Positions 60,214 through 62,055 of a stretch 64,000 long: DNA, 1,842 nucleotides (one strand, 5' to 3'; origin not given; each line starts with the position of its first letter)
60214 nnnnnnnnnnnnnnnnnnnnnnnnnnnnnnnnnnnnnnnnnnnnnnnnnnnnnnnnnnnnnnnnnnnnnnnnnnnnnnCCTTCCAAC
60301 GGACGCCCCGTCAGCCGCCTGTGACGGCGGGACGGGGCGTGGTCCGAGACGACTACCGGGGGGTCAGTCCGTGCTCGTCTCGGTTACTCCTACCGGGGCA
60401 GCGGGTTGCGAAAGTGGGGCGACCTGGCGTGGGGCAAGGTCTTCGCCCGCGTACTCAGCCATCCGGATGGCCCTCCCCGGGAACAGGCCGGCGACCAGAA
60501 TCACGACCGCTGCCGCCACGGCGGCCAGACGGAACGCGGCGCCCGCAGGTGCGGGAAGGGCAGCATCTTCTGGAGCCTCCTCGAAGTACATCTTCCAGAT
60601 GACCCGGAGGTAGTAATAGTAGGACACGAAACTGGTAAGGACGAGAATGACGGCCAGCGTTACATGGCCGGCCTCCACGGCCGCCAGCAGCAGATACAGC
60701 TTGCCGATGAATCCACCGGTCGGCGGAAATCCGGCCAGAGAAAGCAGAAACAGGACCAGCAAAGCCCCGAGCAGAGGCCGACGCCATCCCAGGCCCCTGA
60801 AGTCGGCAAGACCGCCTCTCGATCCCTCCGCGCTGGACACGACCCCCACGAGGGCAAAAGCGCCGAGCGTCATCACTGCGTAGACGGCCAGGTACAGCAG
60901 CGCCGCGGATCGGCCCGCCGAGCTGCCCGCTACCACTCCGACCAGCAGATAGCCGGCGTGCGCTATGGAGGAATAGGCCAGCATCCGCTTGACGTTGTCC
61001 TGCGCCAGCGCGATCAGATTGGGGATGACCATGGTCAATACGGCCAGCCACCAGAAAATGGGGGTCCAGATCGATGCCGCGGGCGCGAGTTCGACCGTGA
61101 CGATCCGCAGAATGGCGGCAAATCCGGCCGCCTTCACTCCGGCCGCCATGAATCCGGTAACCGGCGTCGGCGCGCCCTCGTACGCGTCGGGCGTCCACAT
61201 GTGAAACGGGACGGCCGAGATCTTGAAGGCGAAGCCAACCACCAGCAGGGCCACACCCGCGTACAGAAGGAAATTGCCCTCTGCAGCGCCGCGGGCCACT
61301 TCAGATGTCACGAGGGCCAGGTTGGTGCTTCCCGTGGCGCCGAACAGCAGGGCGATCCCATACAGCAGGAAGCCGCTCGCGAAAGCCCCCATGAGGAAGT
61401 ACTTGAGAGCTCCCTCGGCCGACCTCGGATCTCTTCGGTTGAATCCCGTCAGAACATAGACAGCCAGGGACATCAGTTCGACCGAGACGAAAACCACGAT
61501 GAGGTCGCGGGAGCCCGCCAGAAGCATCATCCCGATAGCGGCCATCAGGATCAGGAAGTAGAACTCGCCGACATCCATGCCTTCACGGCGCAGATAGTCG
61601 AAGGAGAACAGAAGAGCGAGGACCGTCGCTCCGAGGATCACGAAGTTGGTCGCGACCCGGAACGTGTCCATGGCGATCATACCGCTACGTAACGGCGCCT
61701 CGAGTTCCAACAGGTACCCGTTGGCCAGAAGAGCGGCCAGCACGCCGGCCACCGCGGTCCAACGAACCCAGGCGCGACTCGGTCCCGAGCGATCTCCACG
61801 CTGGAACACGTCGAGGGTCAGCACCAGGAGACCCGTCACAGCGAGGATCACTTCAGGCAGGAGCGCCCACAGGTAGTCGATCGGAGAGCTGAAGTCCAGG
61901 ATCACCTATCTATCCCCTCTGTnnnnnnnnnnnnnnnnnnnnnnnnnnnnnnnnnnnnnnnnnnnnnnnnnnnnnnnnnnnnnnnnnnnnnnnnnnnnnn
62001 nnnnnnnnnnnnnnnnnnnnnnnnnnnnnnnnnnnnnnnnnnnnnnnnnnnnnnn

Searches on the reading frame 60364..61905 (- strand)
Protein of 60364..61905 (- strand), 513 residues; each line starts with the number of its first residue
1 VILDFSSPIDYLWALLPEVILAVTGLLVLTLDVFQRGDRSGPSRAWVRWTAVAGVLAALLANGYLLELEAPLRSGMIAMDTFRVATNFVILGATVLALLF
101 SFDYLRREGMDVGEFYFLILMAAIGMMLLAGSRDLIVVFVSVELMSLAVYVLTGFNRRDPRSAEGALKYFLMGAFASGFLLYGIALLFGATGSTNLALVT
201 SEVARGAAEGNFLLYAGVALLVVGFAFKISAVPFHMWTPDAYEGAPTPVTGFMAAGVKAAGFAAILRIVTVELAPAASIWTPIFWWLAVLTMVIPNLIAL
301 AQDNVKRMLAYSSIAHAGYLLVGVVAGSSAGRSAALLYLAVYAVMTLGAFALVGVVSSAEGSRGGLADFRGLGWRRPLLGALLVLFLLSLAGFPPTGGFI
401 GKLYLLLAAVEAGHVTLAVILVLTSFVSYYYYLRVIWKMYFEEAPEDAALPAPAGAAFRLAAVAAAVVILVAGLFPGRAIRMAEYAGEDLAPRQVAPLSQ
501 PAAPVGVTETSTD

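Call 56: find_encoding_contigs(protein=window:60364-61905:-, flank=10000, max_places=2)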
Protein window:60364-61905:- (513 aa): 6 contigs read that carry it; 2 places shown.
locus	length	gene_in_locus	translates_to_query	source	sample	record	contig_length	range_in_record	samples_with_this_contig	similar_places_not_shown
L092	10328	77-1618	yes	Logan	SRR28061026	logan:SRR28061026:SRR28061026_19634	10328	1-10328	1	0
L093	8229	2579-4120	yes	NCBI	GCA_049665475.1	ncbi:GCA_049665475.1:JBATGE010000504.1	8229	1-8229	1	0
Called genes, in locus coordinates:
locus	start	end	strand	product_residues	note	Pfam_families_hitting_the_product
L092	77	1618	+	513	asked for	PF00361:Proton_antipo_M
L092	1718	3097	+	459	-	PF02878:PGM_PMM_I, PF02879:PGM_PMM_II, PF02880:PGM_PMM_III, PF00408:PGM_PMM_IV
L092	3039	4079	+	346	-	PF00696:AA_kinase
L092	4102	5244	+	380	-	PF08442:ATP-grasp_2, PF13549:ATP-grasp_5, PF24948:Citrate_synth_N, PF00549:Ligase_CoA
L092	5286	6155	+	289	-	PF02629:CoA_binding, PF00549:Ligase_CoA, PF13607:Succ_CoA_lig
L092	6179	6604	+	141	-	PF00334:NDK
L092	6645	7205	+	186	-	PF02620:YceD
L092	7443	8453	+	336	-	PF02504:FA_synthesis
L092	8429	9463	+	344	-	PF00698:Acyl_transf_1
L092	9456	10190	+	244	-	PF00106:adh_short, PF08659:KR, PF13561:adh_short_C2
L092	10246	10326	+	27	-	?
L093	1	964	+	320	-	PF00361:Proton_antipo_M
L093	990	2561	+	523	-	PF01059:Oxidored_q5_N (weak), PF00361:Proton_antipo_M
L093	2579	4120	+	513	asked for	PF00361:Proton_antipo_M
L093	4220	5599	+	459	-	PF02878:PGM_PMM_I, PF02879:PGM_PMM_II, PF02880:PGM_PMM_III, PF00408:PGM_PMM_IV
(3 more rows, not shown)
